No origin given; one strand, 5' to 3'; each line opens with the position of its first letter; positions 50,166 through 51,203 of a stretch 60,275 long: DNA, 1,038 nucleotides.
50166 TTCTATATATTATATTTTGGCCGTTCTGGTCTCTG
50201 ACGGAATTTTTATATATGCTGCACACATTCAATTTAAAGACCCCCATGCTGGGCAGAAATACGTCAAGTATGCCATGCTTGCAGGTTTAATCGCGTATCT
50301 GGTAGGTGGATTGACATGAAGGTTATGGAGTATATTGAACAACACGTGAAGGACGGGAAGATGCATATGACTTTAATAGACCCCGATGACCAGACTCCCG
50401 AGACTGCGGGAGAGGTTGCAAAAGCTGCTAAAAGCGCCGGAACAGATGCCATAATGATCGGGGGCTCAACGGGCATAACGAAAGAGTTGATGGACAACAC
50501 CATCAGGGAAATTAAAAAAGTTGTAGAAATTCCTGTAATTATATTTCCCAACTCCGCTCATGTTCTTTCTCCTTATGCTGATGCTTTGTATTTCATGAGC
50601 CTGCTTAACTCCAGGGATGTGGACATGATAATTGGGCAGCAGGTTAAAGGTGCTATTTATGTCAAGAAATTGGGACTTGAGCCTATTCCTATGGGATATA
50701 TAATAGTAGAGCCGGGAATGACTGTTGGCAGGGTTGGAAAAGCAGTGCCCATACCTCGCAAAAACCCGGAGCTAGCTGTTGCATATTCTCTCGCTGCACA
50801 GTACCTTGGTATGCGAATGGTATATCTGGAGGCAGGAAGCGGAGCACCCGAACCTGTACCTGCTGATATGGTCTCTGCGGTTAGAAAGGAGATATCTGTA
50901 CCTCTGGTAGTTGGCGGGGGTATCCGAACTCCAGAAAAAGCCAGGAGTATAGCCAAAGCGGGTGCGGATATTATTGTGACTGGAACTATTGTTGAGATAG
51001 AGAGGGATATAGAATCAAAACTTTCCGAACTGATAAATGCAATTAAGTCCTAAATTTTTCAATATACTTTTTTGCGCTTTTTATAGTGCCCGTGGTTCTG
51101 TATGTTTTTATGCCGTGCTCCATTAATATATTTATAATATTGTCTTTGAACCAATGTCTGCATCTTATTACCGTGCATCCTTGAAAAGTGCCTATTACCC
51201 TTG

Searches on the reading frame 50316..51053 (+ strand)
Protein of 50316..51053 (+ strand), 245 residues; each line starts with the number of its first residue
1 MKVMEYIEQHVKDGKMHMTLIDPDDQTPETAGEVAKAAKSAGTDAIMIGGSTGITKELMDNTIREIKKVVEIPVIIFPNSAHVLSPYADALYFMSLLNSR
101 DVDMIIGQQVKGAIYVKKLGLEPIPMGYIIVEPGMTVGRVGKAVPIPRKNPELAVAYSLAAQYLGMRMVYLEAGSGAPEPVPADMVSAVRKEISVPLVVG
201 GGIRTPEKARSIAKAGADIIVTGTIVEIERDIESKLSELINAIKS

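Call 40: search_protein_families(library=pfam, proteins=[window:50316-51053:+], max_evalue=0.001)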
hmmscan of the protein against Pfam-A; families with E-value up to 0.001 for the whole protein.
window:50316-51053:+ (245 aa): 8 families
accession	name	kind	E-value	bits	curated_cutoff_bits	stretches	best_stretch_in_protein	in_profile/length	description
PF01884.23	PcrB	-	2.5e-63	214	23.9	1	15-240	7-223/226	PcrB family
PF00977.27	His_biosynth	-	3.8e-09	36.8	23.6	1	174-226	53-105/228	Histidine biosynthesis protein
PF04131.20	NanE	-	1.3e-05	25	27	0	192-239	142-189/192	Putative N-acetylmannosamine-6-phosphate epimerase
PF00290.26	Trp_syntA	-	4.1e-05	23.1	27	1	184-235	188-240/259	Tryptophan synthase alpha chain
PF05690.20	ThiG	-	5.5e-05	23.1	23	0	184-233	165-214/247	Thiazole biosynthesis protein ThiG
PF01207.24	Dus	-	7.2e-05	22.5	20.4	0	184-223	174-214/311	Dihydrouridine synthase (Dus)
PF02581.23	TMP-TENI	-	8.9e-05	22.4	27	1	152-220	107-174/180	Thiamine monophosphate synthase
PF00478.31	IMPDH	-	9e-05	22.1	25.6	0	183-223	133-173/345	IMP dehydrogenase / GMP reductase domain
